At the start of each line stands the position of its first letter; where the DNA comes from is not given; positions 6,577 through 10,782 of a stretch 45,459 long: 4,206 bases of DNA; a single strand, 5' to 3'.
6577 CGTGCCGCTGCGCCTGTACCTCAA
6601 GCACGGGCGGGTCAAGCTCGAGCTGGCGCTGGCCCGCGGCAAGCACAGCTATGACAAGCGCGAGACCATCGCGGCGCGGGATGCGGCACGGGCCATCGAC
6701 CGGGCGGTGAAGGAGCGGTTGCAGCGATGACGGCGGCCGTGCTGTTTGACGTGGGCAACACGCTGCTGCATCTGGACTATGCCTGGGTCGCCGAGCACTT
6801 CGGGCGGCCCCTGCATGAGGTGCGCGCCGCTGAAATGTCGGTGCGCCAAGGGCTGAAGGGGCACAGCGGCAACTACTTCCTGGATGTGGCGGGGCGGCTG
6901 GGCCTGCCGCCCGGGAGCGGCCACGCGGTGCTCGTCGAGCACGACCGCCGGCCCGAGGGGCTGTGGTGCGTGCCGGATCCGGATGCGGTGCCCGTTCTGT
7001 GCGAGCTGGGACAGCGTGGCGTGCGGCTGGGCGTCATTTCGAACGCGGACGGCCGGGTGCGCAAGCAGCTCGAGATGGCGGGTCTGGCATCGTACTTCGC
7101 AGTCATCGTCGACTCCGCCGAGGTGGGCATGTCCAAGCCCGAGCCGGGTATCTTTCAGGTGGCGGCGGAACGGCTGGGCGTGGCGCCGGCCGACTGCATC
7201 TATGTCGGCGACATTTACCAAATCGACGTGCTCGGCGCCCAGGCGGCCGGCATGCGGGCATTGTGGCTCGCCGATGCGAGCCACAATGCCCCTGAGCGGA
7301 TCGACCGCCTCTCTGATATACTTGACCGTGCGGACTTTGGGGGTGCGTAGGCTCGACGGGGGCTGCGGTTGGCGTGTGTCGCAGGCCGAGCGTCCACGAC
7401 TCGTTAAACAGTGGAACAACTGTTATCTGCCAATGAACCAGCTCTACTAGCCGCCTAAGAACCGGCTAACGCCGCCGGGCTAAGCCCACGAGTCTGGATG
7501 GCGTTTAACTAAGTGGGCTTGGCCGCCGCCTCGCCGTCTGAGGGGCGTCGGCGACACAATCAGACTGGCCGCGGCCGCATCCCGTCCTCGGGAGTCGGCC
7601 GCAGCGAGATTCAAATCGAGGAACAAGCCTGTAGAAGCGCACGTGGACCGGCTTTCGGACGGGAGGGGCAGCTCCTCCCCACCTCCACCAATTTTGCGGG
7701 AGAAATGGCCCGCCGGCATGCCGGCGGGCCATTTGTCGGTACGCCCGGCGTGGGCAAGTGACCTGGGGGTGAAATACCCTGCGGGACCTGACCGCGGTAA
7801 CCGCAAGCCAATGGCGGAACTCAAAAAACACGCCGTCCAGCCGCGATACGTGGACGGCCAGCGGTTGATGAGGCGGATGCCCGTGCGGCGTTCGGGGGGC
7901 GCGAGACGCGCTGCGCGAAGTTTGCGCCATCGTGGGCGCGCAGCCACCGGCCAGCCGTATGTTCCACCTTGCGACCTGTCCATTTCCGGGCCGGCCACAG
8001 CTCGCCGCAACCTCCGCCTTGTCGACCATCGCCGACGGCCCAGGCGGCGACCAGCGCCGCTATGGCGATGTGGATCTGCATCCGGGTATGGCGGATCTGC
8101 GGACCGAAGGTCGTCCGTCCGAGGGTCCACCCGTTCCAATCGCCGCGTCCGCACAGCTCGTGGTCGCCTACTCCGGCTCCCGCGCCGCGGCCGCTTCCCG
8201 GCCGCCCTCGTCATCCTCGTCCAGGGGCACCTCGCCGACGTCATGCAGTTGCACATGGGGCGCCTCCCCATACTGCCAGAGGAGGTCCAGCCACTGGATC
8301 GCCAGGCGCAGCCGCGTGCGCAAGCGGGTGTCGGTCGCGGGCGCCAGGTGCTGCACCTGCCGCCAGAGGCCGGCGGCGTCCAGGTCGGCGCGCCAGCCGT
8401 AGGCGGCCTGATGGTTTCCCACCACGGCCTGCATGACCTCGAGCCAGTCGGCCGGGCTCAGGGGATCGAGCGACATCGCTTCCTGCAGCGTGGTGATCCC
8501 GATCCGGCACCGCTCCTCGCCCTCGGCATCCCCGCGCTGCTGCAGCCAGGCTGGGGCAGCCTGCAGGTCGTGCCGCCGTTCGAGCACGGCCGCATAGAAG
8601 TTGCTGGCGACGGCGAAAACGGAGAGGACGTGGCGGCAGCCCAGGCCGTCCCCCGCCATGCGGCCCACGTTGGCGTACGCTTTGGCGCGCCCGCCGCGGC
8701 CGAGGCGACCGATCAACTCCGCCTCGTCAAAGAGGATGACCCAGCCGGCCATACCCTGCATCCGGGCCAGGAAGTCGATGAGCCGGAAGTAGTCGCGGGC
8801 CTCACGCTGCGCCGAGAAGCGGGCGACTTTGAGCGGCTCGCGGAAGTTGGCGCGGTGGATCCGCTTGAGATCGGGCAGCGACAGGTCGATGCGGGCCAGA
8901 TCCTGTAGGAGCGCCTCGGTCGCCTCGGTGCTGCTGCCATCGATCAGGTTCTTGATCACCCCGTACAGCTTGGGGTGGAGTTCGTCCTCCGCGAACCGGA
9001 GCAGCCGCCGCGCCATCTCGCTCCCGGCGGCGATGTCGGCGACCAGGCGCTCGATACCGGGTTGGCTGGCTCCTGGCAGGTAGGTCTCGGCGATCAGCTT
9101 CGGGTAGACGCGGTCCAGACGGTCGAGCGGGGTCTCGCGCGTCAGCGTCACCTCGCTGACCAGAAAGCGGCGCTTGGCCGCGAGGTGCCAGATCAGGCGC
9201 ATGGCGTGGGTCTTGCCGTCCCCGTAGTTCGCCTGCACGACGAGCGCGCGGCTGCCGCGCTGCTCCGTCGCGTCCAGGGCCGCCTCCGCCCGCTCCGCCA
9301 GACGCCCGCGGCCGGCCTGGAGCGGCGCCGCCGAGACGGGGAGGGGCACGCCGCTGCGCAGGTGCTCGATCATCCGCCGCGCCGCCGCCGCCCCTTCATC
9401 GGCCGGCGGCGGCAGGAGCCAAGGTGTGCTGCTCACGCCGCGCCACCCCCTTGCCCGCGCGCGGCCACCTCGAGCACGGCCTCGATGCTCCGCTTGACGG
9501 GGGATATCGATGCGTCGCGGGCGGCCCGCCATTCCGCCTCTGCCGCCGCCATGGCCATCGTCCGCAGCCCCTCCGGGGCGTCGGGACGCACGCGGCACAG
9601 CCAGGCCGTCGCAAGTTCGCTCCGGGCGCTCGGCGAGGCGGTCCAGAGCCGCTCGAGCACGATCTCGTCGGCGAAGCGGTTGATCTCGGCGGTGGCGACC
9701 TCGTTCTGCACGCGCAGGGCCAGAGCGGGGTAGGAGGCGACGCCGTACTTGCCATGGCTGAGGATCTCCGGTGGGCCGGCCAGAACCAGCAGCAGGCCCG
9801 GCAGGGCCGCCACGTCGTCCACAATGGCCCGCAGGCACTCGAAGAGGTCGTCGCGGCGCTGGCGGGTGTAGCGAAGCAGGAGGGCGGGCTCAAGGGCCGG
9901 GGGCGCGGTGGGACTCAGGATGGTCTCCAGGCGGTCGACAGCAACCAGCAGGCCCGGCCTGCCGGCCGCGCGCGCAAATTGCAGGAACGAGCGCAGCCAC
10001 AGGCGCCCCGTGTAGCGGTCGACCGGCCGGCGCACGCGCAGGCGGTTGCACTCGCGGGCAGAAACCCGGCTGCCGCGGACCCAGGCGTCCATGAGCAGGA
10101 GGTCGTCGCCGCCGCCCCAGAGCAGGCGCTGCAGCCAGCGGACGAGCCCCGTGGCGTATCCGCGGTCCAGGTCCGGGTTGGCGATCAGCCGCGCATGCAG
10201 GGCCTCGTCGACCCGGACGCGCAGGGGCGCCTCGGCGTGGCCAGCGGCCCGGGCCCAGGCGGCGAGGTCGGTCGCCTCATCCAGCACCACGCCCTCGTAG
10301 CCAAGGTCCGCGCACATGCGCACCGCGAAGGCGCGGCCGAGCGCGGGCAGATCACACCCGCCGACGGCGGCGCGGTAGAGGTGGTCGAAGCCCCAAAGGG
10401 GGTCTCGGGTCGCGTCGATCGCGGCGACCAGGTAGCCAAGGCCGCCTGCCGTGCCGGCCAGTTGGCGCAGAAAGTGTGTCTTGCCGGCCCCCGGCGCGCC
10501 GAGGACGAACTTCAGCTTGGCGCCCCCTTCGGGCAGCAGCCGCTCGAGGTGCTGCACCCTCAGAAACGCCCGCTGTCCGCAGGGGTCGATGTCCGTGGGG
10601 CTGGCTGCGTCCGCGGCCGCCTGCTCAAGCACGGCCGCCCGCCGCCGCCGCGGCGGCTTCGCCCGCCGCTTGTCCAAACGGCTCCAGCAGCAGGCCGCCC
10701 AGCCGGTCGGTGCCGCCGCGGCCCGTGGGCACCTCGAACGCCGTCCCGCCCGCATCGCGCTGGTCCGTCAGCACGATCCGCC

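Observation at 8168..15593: Orphan BrxD/BrxHI-like operon: three P-loop ATPase paralogues, an Lhr-type helicase and two unknown proteins, with no BREX core. Candidate undescribed defence system.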

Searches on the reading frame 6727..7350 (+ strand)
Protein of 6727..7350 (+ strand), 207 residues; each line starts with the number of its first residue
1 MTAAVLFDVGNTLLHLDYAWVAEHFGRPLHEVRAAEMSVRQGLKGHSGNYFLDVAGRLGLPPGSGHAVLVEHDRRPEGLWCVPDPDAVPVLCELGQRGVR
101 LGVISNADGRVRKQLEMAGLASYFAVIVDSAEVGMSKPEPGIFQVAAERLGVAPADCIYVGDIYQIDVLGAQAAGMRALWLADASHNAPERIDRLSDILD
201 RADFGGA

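Call 22: search_protein_families(library=pfam, proteins=[window:6727-7350:+], max_evalue=0.001)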
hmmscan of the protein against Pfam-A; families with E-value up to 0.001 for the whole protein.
window:6727-7350:+ (207 aa): 3 families
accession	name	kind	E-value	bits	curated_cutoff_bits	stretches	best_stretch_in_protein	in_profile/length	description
PF00702.32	Hydrolase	-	1.2e-20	75.2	26.4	1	4-175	3-191/191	haloacid dehalogenase-like hydrolase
PF13419.12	HAD_2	-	3.5e-18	66.8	23.8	1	85-180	82-177/178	Haloacid dehalogenase-like hydrolase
PF13242.12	Hydrolase_like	-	2.3e-11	43.9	22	1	136-189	3-56/75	HAD-hyrolase-like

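Call 93: find_homologous_proteins(query=window:6727-7350:+, max_evalue=1e-20)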
Query window:6727-7350:+ (207 aa): 202 proteins with E <= 1e-20 among 1631 candidates; the best 120 are listed.
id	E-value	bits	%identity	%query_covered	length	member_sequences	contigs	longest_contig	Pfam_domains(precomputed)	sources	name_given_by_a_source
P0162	2.9e-134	463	100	100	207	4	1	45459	PF13419.13,PF00702.33,PF13242.13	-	-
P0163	3.1e-95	336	75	100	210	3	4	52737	PF13419.13,PF00702.33,PF13242.13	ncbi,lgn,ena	-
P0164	3.0e-94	333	74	100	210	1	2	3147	PF13419.13,PF00702.33,PF13242.13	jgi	jgi:HAD superfamily hydrolase (TIGR01509 family)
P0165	1.1e-87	311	70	100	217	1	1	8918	PF13419.13,PF00702.33,PF13242.13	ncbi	-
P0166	1.5e-87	311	72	99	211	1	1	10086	PF13419.13,PF00702.33,PF13242.13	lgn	-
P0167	6.5e-82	292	68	100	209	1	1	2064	PF13419.13,PF00702.33,PF13242.13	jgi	jgi:putative hydrolase of the HAD superfamily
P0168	1.9e-64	235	62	95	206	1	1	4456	PF13419.13,PF00702.33,PF13242.13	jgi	jgi:putative hydrolase of the HAD superfamily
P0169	3.5e-61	225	72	72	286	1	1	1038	PF13419.13,PF00702.33,PF13242.13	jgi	jgi:HAD superfamily hydrolase (TIGR01509 family)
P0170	8.6e-38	148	43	97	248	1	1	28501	PF13419.13,PF00702.33,PF13242.13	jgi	jgi:putative hydrolase of the HAD superfamily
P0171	5.5e-37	146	46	84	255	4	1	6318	PF13419.13,PF00702.33,PF13242.13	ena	-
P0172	8.1e-37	145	48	84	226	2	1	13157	PF13419.13,PF00702.33,PF13242.13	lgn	-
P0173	1.4e-36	144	49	85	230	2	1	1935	PF13419.13,PF00702.33,PF13242.13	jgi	jgi:HAD superfamily hydrolase (TIGR01509 family)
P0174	2.2e-36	144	42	95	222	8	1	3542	PF13419.13,PF00702.33,PF13242.13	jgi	jgi:putative hydrolase of the HAD superfamily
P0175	6.5e-36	142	42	99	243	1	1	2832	PF13419.13,PF00702.33,PF13242.13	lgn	-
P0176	6.9e-36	142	43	97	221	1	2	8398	PF13419.13,PF00702.33,PF13242.13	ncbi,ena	-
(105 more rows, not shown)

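Call 94: find_encoding_contigs(protein=P0165, flank=10000, max_places=2)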
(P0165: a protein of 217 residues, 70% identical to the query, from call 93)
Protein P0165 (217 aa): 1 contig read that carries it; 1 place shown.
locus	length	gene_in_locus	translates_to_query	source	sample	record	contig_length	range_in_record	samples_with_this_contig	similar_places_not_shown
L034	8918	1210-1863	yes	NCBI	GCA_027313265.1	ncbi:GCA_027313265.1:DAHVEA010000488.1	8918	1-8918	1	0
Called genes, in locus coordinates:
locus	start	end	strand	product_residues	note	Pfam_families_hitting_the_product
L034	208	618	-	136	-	PF00903:Glyoxalase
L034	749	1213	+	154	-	PF01668:SmpB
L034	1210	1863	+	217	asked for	PF00702:Hydrolase, PF13419:HAD_2, PF13242:Hydrolase_like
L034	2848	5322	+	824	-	PF03704:BTAD, PF01637:ATPase_2 (weak), PF13191:AAA_16 (weak), PF25199:nSTAND_NTPase5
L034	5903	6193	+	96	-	-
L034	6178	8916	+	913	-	?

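Call 95: find_encoding_contigs(protein=P0166, flank=10000, max_places=2)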
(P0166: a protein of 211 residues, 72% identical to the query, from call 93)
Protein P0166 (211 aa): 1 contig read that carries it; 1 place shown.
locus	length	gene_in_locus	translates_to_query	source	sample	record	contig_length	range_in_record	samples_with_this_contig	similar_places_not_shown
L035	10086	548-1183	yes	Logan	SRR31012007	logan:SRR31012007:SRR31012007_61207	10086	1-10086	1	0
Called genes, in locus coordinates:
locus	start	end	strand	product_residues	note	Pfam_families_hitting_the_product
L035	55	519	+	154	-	PF01668:SmpB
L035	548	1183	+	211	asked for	PF00702:Hydrolase, PF13419:HAD_2, PF13242:Hydrolase_like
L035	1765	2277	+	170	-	-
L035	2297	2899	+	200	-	-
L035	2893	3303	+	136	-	-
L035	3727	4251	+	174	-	-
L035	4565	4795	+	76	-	-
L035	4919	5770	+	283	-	PF00004:AAA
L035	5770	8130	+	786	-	PF27210:Y4kK_2nd, PF00082:Peptidase_S8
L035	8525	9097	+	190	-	PF13565:HTH_32 (weak)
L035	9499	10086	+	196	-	?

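Call 98: search_protein_families(library=pfam, proteins=[L034:2848-5322:+, L034:6178-8916:+, L035:5770-8130:+], max_evalue=0.01)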
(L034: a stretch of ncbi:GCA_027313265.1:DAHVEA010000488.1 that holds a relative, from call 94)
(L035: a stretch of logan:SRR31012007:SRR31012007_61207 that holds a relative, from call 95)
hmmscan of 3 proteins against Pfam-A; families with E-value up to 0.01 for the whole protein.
L034:2848-5322:+ (824 aa): 7 families
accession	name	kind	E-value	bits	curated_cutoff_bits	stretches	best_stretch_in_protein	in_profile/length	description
PF03704.23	BTAD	-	5.6e-19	69.4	22.1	1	123-249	18-145/146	Bacterial transcriptional activator domain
PF25199.1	nSTAND_NTPase5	-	3.2e-09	37.2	34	1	286-387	36-134/145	Novel STAND NTPase 5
PF01637.24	ATPase_2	-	1.9e-07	31.5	33.2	1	273-325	2-54/225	ATPase domain predominantly from Archaea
PF13191.12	AAA_16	-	6.1e-06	27.3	32.6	1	272-345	2-75/167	AAA ATPase domain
PF05729.18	NACHT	-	0.0043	17.3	26.7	0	293-317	2-26/167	NACHT domain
PF13401.12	AAA_22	-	0.005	17.6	27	0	290-356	4-53/130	AAA domain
PF00486.34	Trans_reg_C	-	0.0092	16.5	26.2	0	42-94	7-58/77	Transcriptional regulatory protein, C terminal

L034:6178-8916:+ (913 aa): 8 families
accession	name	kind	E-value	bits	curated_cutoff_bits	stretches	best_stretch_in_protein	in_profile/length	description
PF02369.22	Big_1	-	2.2e-52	175.6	34.9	4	245-335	3-93/93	Bacterial Ig-like domain (group 1)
PF09134.16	Invasin_D3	-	2.3e-30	105.4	33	4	245-337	6-98/98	Invasin, domain 3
PF01833.30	TIG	-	1.4e-22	79.9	20.9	3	801-867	3-72/84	IPT/TIG domain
PF13620.12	CarboxypepD_reg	-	2.7e-06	28.1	32.3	2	154-227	1-69/82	Carboxypeptidase regulatory-like domain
PF18565.7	Glyco_hydro2_C5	-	1.9e-05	24.9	32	0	378-451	19-95/103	Glycoside hydrolase family 2 C-terminal domain 5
PF05688.17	BIg21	-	0.00055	20.9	27.4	0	274-310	42-78/109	Bacterial Immunoglobulin-like 21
PF17789.7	MG4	-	0.0026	18.4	24.7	0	379-457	18-82/95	Macroglobulin domain MG4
PF20144.5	TIG_SUH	-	0.0047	17.5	24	0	816-859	17-59/94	TIG domain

L035:5770-8130:+ (786 aa): 1 family
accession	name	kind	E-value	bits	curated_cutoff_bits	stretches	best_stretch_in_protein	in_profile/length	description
PF00082.27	Peptidase_S8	-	1.8e-35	123.1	21.8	1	260-584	4-288/288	Subtilase family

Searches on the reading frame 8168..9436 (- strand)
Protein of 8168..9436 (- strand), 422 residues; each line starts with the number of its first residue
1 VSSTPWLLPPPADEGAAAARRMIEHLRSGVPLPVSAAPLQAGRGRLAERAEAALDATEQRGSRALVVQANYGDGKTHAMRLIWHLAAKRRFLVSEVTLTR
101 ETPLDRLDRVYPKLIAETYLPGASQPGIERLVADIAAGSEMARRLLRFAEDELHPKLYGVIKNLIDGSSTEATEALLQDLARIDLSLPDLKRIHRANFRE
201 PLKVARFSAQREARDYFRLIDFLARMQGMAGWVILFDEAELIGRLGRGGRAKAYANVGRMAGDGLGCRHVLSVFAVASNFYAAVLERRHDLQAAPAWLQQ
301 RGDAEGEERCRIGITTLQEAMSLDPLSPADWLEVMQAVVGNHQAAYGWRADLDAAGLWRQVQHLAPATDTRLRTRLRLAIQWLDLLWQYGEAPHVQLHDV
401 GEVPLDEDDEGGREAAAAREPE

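Call 8: search_protein_families(library=pfam, proteins=[window:8168-9436:-], max_evalue=0.1)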
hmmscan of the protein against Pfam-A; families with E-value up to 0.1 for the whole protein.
window:8168-9436:- (422 aa): 2 families
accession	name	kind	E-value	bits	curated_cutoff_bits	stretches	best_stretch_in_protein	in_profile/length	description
PF10923.14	BrxC_BrxD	-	2.6e-22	79.8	22.2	2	18-118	5-109/414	BREX system ATP-binding protein BrxC/D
PF25199.1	nSTAND_NTPase5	-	0.074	13.3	34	0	53-88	31-68/145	Novel STAND NTPase 5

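Call 9: search_protein_families(library=padloc, proteins=[window:8168-9436:-], max_evalue=0.1)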
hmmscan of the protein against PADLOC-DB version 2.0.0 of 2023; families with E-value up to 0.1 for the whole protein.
window:8168-9436:- (422 aa): 3 families
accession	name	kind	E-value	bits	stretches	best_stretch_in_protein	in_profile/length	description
PDLC02494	BrxD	-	5.8e-14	50.1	2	17-118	7-109/440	BrxD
PDLC03959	SngB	-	1.4e-06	25.6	1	20-105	12-97/439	-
PDLC00662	HmaC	-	0.011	12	1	60-89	73-102/941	AAA+ ATPase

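Call 10: search_protein_families(library=ncbifam, proteins=[window:8168-9436:-], max_evalue=0.1)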
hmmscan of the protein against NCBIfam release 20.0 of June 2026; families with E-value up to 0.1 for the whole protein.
window:8168-9436:- (422 aa): 1 family
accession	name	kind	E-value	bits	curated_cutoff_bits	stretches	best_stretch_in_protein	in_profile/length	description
NF033438.1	BREX_BrxD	equivalog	3.6e-13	49.4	350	1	18-119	4-106/423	BREX system ATP-binding protein BrxD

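Call 79: search_solved_structures(query=window:8168-9436:-, max_evalue=1)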
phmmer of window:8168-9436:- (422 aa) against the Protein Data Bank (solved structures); distinct sequences matched with E-value up to 1: 2.
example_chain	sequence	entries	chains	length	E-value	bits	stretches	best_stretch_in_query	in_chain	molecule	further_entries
3dlu_A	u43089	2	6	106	0.89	11.7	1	106-164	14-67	Signal recognition particle 19 kDa protein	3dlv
2k3o_A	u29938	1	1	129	0.93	11.6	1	224-284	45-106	TuSp1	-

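Call 100: search_dna_similar(query=window:8168-9436:-, collection=plasmids, mode=protein, max_rows=20, max_evalue=1e-8)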
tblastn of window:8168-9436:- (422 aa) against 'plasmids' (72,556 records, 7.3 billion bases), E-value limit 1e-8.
No match.

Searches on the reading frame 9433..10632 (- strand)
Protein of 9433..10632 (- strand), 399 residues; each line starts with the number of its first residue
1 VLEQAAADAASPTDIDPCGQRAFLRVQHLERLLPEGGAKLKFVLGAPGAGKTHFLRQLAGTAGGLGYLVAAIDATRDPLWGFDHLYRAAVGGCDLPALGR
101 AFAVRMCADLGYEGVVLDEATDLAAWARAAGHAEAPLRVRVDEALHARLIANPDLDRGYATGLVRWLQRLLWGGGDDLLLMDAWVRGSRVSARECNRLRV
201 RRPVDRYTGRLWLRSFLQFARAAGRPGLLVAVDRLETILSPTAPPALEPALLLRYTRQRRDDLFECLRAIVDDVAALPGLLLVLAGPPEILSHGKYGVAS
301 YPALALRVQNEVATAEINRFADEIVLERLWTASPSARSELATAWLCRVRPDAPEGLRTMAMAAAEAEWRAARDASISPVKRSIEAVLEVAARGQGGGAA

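Call 8: search_protein_families(library=pfam, proteins=[window:9433-10632:-], max_evalue=0.1)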
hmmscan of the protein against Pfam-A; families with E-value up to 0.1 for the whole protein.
window:9433-10632:- (399 aa): 6 families
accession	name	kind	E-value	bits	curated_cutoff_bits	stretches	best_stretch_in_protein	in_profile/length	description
PF10923.14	BrxC_BrxD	-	3e-19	69.7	22.2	1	34-321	45-326/414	BREX system ATP-binding protein BrxC/D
PF01443.25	Viral_helicase1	-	0.0034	17.6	21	1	42-64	2-22/228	Viral superfamily 1 RNA helicase core domain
PF13401.12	AAA_22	-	0.0046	17.7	27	0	38-99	5-64/130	AAA domain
PF13191.12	AAA_16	-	0.019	15.9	32.6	1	35-236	21-142/167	AAA ATPase domain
PF25199.1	nSTAND_NTPase5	-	0.036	14.3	34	1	29-63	32-66/145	Novel STAND NTPase 5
PF13238.12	AAA_18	-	0.089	13.7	29.4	0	42-85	2-44/128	AAA domain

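Call 9: search_protein_families(library=padloc, proteins=[window:9433-10632:-], max_evalue=0.1)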
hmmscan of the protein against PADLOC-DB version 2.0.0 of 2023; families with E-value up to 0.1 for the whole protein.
window:9433-10632:- (399 aa): 3 families
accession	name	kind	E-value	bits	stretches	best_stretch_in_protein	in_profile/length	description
PDLC02494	BrxD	-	1.1e-17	62.3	1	34-315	48-314/440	BrxD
PDLC03959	SngB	-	1.3e-07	29.1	2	198-321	217-330/439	-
PDLC04140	mad8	-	0.00034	18.2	1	42-241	31-206/314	mads_8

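Call 10: search_protein_families(library=ncbifam, proteins=[window:9433-10632:-], max_evalue=0.1)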
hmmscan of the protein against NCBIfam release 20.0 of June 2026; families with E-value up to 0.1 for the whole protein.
window:9433-10632:- (399 aa): 3 families
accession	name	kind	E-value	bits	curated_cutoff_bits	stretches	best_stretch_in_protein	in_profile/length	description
NF033438.1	BREX_BrxD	equivalog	1.5e-16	60.5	350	1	34-315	44-310/423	BREX system ATP-binding protein BrxD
TIGR03420.1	DnaA_homol_Hda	equivalog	0.015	14.8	194.8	1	26-76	26-76/226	DnaA regulatory inactivator Hda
NF058535.1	antiphage_EruA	equivalog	0.039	12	1000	1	43-64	29-50/1318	NACHT domain-containing antiphage protein EruA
